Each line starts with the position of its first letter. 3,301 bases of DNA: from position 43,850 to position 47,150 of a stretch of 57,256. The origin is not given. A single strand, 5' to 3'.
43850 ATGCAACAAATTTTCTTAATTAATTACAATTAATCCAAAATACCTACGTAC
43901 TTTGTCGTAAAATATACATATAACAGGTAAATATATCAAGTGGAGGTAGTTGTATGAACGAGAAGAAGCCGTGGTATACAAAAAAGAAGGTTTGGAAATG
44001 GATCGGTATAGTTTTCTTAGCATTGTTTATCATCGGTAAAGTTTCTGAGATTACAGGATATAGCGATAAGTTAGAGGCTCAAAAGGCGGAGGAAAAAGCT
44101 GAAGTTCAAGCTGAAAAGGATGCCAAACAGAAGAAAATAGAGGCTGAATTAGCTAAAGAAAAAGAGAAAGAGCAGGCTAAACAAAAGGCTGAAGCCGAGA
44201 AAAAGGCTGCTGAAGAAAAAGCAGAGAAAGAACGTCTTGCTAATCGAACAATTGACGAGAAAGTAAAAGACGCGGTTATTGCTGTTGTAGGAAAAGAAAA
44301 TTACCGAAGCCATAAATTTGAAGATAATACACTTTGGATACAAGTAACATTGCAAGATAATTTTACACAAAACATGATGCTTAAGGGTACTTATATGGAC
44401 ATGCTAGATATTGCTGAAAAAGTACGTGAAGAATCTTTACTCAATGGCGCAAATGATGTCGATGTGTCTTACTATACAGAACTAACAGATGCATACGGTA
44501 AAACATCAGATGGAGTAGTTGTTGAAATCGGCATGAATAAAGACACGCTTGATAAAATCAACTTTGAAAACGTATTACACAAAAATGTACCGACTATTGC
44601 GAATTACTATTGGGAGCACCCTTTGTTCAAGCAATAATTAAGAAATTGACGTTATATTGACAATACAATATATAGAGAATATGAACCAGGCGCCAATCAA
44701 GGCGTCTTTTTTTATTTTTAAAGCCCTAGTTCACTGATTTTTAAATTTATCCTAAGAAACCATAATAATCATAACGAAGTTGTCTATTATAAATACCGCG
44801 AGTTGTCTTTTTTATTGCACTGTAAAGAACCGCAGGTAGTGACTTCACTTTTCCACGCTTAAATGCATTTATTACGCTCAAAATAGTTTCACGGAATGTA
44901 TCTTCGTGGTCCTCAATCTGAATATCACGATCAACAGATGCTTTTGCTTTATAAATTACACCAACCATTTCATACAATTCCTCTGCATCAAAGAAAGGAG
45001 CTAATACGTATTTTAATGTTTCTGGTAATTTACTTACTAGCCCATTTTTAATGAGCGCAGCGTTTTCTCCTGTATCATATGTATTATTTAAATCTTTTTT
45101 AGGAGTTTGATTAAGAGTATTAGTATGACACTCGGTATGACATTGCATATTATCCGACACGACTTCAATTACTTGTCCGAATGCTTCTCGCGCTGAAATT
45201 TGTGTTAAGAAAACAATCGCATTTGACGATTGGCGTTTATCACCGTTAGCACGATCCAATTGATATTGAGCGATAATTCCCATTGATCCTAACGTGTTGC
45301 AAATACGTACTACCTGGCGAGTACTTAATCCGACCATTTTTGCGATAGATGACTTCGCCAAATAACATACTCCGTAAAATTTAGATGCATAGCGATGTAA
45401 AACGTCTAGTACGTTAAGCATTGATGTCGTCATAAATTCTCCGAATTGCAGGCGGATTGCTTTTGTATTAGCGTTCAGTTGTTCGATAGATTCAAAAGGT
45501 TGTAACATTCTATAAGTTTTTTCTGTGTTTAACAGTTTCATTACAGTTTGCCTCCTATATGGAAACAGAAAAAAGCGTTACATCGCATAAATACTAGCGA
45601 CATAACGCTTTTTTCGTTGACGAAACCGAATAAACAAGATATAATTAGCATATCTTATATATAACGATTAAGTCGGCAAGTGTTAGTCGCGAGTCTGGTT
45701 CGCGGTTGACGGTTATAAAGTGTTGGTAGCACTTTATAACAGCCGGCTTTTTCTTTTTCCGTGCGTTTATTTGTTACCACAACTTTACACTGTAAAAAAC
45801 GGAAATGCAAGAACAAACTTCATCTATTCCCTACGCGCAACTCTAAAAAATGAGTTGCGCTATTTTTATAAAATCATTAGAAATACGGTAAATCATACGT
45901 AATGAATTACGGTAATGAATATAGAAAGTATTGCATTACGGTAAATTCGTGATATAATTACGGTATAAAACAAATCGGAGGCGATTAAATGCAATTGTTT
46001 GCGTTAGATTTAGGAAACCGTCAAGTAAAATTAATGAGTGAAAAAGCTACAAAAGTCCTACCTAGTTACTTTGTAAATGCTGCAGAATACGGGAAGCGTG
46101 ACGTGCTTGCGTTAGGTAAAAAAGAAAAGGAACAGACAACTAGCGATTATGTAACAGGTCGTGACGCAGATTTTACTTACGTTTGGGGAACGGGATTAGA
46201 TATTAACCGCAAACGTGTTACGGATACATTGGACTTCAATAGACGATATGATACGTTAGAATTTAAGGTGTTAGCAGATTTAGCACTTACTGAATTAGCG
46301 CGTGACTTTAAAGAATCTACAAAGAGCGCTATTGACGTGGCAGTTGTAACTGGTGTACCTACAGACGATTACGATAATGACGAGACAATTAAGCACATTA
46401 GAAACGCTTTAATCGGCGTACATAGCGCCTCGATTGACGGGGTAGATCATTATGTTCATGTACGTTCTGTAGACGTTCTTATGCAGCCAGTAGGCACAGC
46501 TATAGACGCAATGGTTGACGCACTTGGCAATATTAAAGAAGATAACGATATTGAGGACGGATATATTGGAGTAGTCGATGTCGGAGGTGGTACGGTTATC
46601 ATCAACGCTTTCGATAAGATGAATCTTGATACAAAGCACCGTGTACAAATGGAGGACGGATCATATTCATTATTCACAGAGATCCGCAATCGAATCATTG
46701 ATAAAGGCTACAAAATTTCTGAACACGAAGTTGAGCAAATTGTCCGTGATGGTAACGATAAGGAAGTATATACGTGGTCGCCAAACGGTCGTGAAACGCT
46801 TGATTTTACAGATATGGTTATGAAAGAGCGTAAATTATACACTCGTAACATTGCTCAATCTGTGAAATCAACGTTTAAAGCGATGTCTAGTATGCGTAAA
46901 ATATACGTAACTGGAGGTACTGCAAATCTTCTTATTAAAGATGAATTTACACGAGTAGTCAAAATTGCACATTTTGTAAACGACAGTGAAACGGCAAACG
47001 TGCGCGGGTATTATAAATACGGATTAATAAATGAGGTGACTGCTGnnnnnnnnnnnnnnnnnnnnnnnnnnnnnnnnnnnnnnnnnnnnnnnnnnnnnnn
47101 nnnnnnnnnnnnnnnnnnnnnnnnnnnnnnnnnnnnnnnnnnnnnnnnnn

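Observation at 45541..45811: Leader of the Rep-like gene looks like an antisense-RNA/attenuation copy-control region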

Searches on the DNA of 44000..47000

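Call 6: search_rna_families(source=window, start=44000, end=47000, threshold=evalue, max_evalue=10)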
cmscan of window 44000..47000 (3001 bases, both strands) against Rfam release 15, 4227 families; matches with E-value up to 10: 4.
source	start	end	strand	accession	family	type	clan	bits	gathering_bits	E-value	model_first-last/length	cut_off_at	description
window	46638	46729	+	RF00267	snoR64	Gene; snRNA; snoRNA; CD-box;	-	21.6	45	1.2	1-94/94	no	Small nucleolar RNA R64/Z200 family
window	45569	45675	-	RF02705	B_rapa_snoR775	Gene; snRNA; snoRNA; HACA-box;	-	20.9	64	9.2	1-127/127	no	Brassica rapa small nucleolar RNA 775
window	45529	45591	-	RF00274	SNORD57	Gene; snRNA; snoRNA; CD-box;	CL00058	19.8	47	1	1-72/72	no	Small nucleolar RNA SNORD57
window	44699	44812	-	RF02709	TeloSII_ncR43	Gene; sRNA;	-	12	298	9.9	1-277/277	no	TeloSII non coding RNA 43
